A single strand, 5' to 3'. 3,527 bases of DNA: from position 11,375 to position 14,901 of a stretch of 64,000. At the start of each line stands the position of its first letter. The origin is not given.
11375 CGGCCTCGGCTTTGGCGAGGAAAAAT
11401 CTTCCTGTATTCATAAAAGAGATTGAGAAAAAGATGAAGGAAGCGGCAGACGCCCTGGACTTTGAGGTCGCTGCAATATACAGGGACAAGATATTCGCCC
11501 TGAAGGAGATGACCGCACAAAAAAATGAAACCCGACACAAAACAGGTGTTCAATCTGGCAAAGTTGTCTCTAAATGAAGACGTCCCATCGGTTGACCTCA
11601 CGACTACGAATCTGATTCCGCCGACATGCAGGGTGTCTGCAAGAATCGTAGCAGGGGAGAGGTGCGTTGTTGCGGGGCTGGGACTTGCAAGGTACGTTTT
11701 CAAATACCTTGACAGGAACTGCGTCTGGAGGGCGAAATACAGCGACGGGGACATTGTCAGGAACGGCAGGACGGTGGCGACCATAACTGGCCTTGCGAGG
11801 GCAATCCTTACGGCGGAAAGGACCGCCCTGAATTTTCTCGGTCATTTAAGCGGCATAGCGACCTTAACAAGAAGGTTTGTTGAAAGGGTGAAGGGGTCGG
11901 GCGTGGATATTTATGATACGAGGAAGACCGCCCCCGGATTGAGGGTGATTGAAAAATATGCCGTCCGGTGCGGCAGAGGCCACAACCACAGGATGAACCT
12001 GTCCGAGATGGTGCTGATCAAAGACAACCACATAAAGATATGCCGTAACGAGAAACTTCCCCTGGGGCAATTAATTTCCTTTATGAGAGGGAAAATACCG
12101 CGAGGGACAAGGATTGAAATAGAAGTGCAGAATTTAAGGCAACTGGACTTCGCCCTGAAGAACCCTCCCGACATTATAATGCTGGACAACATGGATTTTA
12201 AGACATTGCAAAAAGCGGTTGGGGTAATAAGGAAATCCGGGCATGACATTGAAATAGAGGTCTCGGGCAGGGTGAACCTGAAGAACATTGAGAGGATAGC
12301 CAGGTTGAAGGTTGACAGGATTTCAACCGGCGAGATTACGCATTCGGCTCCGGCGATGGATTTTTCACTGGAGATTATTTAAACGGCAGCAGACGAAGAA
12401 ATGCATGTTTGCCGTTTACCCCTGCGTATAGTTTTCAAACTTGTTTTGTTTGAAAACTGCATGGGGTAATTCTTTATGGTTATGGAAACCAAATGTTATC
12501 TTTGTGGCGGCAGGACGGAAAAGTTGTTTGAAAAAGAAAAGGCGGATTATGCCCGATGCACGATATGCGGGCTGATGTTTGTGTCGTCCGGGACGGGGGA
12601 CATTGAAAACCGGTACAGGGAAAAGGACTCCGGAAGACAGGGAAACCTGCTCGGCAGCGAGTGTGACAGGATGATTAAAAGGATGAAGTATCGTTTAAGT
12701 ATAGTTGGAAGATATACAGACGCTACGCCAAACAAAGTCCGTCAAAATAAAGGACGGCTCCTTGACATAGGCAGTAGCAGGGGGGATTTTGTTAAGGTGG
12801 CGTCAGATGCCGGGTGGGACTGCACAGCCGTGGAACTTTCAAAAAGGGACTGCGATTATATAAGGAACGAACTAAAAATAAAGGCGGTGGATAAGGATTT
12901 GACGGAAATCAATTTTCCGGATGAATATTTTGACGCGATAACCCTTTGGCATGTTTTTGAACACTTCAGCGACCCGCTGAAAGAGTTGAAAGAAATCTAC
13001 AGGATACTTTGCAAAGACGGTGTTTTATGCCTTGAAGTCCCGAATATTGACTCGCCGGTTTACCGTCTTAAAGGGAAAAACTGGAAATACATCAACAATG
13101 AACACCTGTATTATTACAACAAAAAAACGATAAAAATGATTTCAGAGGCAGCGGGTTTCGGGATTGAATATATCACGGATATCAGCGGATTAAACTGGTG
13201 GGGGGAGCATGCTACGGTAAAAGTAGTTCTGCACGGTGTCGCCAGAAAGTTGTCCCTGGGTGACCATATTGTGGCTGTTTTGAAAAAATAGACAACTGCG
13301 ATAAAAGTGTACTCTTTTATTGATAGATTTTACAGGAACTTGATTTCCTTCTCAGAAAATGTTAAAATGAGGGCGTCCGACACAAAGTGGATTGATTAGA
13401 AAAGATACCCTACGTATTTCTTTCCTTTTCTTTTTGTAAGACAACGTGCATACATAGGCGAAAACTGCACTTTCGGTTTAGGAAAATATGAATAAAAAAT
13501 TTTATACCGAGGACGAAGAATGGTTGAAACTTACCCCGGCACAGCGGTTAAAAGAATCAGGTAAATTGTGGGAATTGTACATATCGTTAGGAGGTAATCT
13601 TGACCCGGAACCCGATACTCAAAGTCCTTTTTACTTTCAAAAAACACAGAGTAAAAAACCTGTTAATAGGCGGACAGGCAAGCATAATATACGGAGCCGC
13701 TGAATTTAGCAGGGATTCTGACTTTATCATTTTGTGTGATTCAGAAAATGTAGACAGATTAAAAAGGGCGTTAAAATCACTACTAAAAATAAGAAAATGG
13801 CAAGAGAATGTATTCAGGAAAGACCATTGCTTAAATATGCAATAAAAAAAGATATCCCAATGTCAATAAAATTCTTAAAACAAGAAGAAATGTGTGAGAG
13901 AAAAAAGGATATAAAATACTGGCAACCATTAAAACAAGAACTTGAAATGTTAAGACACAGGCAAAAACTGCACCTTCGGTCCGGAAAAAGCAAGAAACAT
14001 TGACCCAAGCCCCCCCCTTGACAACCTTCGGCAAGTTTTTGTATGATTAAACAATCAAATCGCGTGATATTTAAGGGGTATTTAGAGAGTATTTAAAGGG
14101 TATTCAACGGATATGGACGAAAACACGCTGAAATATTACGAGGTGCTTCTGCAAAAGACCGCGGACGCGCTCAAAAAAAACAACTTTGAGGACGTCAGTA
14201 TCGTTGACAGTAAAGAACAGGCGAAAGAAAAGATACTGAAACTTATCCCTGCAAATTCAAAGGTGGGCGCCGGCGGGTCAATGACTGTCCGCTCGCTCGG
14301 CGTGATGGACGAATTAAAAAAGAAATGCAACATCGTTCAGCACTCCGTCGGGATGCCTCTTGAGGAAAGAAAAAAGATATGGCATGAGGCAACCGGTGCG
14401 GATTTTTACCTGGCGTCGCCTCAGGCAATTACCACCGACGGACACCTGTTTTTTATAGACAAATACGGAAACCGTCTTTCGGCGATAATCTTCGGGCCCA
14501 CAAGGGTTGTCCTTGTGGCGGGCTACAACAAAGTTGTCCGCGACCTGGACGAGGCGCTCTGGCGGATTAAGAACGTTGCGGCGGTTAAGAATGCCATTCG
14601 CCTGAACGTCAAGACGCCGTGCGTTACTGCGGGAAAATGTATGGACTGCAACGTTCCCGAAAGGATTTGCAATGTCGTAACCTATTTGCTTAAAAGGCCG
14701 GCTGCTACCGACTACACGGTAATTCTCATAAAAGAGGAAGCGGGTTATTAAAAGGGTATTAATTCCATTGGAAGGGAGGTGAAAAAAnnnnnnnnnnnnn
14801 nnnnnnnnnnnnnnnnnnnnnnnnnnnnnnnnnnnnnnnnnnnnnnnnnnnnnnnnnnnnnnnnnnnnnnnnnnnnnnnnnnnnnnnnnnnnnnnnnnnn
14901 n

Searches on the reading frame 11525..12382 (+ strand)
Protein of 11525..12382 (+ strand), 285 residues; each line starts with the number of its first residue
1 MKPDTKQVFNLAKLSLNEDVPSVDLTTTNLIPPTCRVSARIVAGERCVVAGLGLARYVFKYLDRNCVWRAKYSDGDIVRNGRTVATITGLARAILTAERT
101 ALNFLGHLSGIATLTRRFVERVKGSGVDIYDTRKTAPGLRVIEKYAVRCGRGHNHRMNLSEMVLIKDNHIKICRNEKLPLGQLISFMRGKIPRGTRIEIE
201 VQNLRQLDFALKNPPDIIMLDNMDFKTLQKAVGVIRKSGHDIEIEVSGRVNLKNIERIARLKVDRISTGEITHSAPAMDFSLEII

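Call 24: search_protein_families(library=pfam, proteins=[window:11525-12382:+], max_evalue=0.001)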
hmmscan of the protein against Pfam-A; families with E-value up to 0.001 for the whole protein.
window:11525-12382:+ (285 aa): 2 families
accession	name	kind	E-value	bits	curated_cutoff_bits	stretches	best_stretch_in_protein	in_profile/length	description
PF01729.25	QRPTase_C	-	3.4e-54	183.5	23.1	1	111-283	1-169/169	Quinolinate phosphoribosyl transferase, C-terminal domain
PF02749.22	QRPTase_N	-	9.9e-20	71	27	1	24-109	1-82/82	Quinolinate phosphoribosyl transferase, N-terminal domain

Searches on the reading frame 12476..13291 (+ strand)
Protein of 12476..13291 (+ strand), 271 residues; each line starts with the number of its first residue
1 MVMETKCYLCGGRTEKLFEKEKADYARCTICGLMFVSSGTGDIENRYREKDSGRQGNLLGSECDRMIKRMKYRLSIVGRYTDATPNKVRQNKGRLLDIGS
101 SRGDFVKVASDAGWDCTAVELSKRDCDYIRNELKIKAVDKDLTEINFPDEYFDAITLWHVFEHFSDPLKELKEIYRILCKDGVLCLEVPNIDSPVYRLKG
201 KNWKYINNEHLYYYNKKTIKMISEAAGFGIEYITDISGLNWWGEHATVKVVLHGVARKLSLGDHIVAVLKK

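Call 24: search_protein_families(library=pfam, proteins=[window:12476-13291:+], max_evalue=0.001)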
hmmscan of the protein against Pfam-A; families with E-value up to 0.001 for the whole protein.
window:12476-13291:+ (271 aa): 7 families
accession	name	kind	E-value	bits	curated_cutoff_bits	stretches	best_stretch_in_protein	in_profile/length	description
PF13489.12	Methyltransf_23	-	5.1e-27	95.1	27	1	89-230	20-161/164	Methyltransferase domain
PF08241.18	Methyltransf_11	-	4.1e-17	63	21.2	1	96-185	1-94/95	Methyltransferase domain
PF13649.12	Methyltransf_25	-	4.1e-12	47.1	27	1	96-182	2-97/97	Methyltransferase domain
PF08242.18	Methyltransf_12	-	2e-08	35.3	30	1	96-184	1-98/98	Methyltransferase domain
PF01209.24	Ubie_methyltran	-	2.6e-06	27.4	20.1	1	134-204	99-170/233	ubiE/COQ5 methyltransferase family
PF13847.12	Methyltransf_31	-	2e-05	24.8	27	1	94-196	6-119/145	Methyltransferase domain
PF07021.18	MetW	-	0.0006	19.9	21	1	92-179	14-103/193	Methionine biosynthesis protein MetW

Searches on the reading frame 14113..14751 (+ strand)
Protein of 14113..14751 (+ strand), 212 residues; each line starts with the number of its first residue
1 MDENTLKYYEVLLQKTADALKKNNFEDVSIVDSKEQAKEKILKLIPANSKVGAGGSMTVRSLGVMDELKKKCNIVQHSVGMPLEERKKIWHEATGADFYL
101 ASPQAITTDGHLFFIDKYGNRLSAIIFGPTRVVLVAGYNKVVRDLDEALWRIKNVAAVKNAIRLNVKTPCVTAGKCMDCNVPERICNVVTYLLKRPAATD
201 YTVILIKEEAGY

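Call 24: search_protein_families(library=pfam, proteins=[window:14113-14751:+], max_evalue=0.001)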
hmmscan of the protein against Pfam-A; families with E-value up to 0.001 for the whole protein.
window:14113-14751:+ (212 aa): 1 family
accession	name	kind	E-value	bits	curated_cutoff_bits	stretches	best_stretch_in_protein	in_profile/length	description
PF02589.21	LUD_dom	-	2.4e-38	132.2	22.6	1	13-206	1-189/189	LUD domain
